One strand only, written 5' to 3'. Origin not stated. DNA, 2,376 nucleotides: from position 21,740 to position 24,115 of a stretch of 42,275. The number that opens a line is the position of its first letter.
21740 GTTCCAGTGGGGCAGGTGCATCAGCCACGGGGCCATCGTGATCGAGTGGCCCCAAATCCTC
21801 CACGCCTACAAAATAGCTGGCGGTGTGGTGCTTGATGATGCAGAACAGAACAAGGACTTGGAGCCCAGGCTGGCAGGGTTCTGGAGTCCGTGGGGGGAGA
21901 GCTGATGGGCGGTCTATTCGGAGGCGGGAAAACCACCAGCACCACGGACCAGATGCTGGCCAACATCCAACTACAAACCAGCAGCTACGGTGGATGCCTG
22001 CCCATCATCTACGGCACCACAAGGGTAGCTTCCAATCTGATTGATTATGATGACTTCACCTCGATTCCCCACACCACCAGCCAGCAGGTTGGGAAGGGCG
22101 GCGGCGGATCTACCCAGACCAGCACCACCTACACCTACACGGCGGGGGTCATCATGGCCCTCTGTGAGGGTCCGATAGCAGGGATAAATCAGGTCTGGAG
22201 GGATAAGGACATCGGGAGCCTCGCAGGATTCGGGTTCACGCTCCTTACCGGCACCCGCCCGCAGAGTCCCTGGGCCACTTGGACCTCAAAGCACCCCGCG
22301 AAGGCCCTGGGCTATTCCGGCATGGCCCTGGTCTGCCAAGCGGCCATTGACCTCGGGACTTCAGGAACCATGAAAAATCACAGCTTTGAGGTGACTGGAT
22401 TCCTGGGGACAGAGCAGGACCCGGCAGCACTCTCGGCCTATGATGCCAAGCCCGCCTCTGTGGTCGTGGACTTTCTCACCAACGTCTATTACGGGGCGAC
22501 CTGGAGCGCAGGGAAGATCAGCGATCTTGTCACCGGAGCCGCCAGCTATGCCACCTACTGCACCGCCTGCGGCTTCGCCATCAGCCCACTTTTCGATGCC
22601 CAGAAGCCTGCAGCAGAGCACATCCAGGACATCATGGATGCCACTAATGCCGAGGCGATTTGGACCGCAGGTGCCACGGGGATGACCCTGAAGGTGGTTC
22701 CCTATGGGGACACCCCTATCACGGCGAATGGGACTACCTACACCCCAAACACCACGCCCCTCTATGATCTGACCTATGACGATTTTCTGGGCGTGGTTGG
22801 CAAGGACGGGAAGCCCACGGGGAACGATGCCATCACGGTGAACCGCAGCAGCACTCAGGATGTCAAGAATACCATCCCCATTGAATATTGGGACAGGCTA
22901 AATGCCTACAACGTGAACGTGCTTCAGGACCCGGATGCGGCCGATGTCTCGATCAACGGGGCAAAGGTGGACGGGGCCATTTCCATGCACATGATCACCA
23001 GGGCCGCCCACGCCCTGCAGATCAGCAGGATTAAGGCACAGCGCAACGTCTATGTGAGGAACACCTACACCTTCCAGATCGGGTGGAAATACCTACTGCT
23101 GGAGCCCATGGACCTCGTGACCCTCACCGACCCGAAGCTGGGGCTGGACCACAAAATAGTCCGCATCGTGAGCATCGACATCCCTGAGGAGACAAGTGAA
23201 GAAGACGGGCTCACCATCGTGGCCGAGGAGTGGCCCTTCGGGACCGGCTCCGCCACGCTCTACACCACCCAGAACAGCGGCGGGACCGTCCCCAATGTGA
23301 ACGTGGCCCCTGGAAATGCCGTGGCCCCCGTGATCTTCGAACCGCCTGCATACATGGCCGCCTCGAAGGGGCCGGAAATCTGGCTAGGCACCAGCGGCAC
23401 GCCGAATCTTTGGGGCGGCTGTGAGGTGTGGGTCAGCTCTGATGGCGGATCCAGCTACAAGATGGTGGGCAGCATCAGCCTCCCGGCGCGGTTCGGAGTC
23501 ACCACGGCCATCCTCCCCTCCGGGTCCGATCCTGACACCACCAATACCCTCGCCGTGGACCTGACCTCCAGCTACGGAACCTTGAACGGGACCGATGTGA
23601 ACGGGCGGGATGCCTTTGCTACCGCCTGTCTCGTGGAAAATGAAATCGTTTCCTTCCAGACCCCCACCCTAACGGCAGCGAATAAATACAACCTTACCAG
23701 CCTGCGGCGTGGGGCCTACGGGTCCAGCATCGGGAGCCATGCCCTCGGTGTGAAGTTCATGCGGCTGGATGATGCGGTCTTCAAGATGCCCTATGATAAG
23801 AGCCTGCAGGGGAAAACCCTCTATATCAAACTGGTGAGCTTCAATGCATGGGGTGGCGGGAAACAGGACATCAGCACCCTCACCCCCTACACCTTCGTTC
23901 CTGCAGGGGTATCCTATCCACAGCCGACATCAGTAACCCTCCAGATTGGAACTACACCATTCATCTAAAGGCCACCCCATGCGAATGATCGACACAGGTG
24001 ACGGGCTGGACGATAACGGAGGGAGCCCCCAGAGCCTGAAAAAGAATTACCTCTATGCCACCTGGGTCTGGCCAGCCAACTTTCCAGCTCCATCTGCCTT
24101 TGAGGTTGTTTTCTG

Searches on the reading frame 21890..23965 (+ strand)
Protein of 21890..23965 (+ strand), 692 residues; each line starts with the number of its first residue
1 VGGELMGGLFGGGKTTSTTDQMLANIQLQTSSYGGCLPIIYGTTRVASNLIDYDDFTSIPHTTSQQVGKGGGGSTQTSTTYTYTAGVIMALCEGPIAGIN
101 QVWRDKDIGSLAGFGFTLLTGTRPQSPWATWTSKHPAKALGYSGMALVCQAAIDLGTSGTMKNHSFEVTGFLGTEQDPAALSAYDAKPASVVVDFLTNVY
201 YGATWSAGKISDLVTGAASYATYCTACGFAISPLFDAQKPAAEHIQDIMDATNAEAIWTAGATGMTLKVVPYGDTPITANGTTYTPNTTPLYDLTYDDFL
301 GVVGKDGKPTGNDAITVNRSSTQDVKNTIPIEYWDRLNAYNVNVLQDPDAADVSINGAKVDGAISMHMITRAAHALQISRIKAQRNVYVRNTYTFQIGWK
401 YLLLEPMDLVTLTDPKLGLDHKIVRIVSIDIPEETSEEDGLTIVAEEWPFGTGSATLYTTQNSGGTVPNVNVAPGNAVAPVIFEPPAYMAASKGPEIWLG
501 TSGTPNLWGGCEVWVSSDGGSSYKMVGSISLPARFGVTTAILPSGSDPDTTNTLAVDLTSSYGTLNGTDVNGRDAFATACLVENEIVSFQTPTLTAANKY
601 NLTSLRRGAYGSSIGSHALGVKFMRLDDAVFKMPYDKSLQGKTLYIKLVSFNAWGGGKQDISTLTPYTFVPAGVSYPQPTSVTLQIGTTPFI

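Call 3: search_protein_families(library=pfam, proteins=[window:21890-23965:+], max_evalue=1)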
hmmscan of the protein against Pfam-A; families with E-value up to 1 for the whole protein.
window:21890-23965:+ (692 aa): 2 families
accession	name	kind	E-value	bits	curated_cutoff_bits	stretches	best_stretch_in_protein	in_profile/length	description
PF13550.12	Phage-tail_3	-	9.6e-22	78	23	1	237-429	2-162/164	Putative phage tail protein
PF23666.2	Rcc01698_C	-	1.7e-14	54.3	27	1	533-623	1-97/98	Rcc01698-like, C-terminal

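Call 5: search_protein_families(library=phrogs, proteins=[window:21890-23965:+], max_evalue=0.01)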
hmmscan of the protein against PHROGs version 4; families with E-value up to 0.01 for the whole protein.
window:21890-23965:+ (692 aa): 5 families
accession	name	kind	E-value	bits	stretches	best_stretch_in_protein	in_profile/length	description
phrog_1101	-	tail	3.7e-120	403.8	1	5-669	14-671/1405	tail protein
phrog_4271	-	tail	1.3e-47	163.3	2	301-655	832-1181/1309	tail protein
phrog_17995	-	unknown function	1.6e-15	58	1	525-674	1-143/332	-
phrog_6284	-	tail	1.3e-08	34.2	1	317-492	267-437/1280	tail protein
phrog_31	-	tail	4.8e-08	32.2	1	183-430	529-757/1565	central tail fiber J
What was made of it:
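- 21890..23968 (+): Tip-attachment (gpJ / RcGTA g15-like) protein immediately upstream. Pfam Phage-tail_3 at 1e-21 plus Rcc01698_C at 2e-14 (call 3). phrog_1101 at 4e-120 (call 5).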

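Call 71: search_dna_similar(query=window:21890-23965:+, collection=phages, mode=protein, max_evalue=1e-10, max_rows=15)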
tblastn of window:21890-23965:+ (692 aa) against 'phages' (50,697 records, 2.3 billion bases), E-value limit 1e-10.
Records with a match: 10; places in all: 10; records where one place covers at least 80% of the query: 10.
Best place of each record, by identity: <60% 10.
By first word of the organism name: Acinetobacter 7; Brevundimonas 2; Pseudomonas 1.
By host as written in the record: - 4; Acinetobacter baumannii 2; Brevundimonas pondensis LVF1 2; Pseudomonas sp. KT_2_4 1; Acinetobacter calcoaceticus ATCC23055 1.
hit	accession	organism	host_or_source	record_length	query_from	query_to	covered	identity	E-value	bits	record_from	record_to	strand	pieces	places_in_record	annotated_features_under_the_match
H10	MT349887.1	Acinetobacter phage 5W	Acinetobacter baumannii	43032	15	674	95%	37.2%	5e-99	340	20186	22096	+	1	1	hypothetical protein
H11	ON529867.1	Brevundimonas phage vB_BpoS-Strzyga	Brevundimonas pondensis LVF1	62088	26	683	95%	37.3%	2e-92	321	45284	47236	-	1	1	tip attachment protein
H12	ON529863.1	Brevundimonas phage vB_BpoS-Polewnik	Brevundimonas pondensis LVF1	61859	26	683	95%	37.1%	4e-98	337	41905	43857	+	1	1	tip attachment protein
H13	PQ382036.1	Acinetobacter phage vB_AbaSI_5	Acinetobacter baumannii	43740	15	674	95%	36.8%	9e-99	339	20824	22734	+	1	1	tail protein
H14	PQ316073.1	Pseudomonas phage KT1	Pseudomonas sp. KT_2_4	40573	26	668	93%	37.4%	2e-99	341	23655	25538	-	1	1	record has no annotation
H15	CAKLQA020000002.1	Acinetobacter phage MD-2021a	not known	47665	15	674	95%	36.3%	4e-94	325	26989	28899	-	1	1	host specificity protein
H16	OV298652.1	Acinetobacter phage MD-2021a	not known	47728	15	674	95%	36.3%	4e-94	325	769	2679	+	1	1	host specificity protein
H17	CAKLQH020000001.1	Acinetobacter phage MD-2021a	not known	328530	15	692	98%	35.4%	6e-91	316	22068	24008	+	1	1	host specificity protein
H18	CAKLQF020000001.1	Acinetobacter phage MD-2021a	not known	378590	15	692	98%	35.4%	6e-91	316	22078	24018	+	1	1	host specificity protein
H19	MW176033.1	Acinetobacter phage Effie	Acinetobacter calcoaceticus ATCC23055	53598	15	692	98%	34.7%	2e-89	312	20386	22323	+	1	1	260: hypothetical protein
